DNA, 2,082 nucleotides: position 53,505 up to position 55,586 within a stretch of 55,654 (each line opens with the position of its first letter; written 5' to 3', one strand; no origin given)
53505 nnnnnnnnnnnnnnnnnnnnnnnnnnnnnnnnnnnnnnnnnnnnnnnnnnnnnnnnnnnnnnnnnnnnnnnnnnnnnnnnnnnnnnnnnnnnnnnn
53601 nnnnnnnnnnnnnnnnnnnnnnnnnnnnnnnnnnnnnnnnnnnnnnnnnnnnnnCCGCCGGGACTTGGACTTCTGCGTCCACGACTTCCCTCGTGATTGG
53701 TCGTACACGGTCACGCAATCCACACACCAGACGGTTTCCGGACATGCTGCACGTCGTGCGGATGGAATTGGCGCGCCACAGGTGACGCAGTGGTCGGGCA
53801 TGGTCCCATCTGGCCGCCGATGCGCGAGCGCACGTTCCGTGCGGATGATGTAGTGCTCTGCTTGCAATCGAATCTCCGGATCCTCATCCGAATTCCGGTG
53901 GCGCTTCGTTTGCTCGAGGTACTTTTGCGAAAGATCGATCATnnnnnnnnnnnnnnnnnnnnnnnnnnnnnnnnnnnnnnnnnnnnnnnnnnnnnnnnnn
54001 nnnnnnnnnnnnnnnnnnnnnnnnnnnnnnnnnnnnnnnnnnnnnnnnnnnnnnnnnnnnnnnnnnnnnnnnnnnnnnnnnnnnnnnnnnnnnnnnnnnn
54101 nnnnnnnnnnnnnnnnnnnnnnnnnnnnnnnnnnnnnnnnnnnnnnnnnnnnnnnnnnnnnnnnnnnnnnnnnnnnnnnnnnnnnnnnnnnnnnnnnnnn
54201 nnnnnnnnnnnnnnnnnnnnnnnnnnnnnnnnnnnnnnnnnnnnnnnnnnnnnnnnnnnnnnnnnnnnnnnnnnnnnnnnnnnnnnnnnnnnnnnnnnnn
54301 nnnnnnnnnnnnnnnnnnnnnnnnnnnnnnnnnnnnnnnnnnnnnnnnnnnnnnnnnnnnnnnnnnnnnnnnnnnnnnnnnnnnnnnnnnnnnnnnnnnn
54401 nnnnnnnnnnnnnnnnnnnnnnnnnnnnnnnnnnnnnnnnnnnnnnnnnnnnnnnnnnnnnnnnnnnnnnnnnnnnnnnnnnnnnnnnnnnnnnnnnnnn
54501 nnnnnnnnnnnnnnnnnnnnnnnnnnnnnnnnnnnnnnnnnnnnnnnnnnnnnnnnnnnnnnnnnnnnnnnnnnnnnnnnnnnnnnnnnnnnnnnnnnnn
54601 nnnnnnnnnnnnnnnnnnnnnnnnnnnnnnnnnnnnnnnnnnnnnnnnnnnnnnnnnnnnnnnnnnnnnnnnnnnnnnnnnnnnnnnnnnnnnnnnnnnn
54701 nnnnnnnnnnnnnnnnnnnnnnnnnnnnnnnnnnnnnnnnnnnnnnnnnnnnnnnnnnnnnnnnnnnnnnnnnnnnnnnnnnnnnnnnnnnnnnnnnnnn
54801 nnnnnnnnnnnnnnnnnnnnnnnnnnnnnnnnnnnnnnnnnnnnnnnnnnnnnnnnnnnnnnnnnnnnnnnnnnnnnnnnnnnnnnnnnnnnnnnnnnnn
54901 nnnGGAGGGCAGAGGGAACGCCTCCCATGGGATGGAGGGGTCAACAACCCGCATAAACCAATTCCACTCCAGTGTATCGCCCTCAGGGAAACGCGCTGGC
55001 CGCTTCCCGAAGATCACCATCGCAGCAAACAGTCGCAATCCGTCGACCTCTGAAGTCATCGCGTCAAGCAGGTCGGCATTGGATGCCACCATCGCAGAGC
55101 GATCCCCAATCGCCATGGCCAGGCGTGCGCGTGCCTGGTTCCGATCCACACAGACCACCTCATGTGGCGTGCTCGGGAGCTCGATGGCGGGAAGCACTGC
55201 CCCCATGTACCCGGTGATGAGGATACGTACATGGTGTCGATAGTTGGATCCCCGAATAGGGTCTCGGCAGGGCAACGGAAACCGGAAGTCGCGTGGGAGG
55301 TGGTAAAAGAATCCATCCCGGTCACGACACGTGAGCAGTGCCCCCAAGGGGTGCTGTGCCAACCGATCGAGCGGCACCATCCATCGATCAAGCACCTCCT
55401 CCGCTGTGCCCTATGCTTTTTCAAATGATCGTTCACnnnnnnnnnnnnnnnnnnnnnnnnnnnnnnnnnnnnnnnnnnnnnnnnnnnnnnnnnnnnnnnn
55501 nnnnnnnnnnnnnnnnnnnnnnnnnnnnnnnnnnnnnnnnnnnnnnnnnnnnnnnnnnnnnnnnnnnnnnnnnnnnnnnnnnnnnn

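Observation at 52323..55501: Two diverged tandem copies of a convergent two-gene cassette of unknown function, each behind the same promoter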

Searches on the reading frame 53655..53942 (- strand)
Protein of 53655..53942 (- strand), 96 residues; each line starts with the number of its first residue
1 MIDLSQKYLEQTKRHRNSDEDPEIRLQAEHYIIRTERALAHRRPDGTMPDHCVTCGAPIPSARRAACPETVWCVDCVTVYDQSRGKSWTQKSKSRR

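Call 5: search_protein_families(library=pfam, max_evalue=1, proteins=[window:53655-53942:-])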
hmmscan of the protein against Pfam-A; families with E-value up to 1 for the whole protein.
seq(96 aa): 2 families
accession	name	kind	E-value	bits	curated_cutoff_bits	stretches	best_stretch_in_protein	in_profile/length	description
PF01258.23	zf-dskA_traR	-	7.6e-06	26.3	24.9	1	51-77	5-31/36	Prokaryotic dksA/traR C4-type zinc finger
PF09889.16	DUF2116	-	0.021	15.2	26.8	1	51-69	5-22/59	Probable treble clef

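Call 9: search_protein_families(library=phrogs, max_evalue=0.1, proteins=[window:53655-53942:-])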
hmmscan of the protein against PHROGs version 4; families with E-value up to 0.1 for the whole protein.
seq(96 aa): 1 family
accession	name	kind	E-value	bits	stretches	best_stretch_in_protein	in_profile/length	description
phrog_54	-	other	7.4e-12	46.4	1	35-84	16-68/75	DksA-like zinc-finger protein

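Call 31: search_protein_families(library=padloc, max_evalue=0.1, proteins=[window:53655-53942:-])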
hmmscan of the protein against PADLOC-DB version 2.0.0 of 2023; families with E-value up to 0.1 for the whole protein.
window:53655-53942:- (96 aa): 0 families

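Call 66: search_protein_families(library=ncbifam, max_evalue=0.1, proteins=[window:53655-53942:-])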
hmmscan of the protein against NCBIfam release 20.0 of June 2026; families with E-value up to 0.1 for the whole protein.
window:53655-53942:- (96 aa): 5 families
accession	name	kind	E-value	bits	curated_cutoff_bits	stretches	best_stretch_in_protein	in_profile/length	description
TIGR02419.1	C4_traR_proteo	subfamily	5.4e-09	36.5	59.7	1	35-78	18-61/64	phage/conjugal plasmid C-4 type zinc finger protein, TraR family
NF008243.0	PRK11019.1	equivalog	6.8e-08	32.8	96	1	41-86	28-73/88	DksA/TraR family C4-type zinc finger protein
NF010268.0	PRK13715.1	equivalog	1.2e-05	25.2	108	1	51-83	36-68/73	conjugal transfer protein TraR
TIGR02890.1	bacill_yteA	subfamily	0.0058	16.7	134.4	1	27-81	66-118/159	regulatory protein, yteA family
NF033459.1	DksA_like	equivalog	0.028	14.7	105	1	17-83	48-112/113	RNA polymerase-binding protein DksA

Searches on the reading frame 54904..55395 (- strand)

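Call 5: search_protein_families(library=pfam, max_evalue=1, proteins=[window:54904-55395:-])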
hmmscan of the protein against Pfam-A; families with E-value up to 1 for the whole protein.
seq(164 aa): 1 family
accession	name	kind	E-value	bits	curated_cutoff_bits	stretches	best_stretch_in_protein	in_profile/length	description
PF03721.20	UDPG_MGDP_dh_N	-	0.082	12.9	27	1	57-90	4-36/187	UDP-glucose/GDP-mannose dehydrogenase family, NAD binding domain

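Call 9: search_protein_families(library=phrogs, max_evalue=0.1, proteins=[window:54904-55395:-])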
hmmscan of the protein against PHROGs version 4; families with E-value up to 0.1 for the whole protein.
seq(164 aa): 0 families

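Call 31: search_protein_families(library=padloc, max_evalue=0.1, proteins=[window:54904-55395:-])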
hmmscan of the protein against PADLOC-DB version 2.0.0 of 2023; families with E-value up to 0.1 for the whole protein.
window:54904-55395:- (164 aa): 0 families

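Call 66: search_protein_families(library=ncbifam, max_evalue=0.1, proteins=[window:54904-55395:-])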
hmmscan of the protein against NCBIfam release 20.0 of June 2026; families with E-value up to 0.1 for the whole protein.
window:54904-55395:- (164 aa): 0 families

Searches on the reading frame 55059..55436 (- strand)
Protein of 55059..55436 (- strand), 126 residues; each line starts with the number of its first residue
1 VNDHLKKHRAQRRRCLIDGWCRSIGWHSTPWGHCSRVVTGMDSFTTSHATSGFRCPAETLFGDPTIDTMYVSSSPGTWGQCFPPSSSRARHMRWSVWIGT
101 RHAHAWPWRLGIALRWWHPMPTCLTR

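Call 95: search_protein_families(library=pfam, max_evalue=1, proteins=[window:55059-55436:-])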
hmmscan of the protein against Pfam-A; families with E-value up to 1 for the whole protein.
seq(126 aa): 1 family
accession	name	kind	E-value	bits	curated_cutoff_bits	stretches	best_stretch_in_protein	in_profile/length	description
PF11914.13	DUF3432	-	0.099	13.4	26.7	1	46-83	40-80/98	Domain of unknown function (DUF3432)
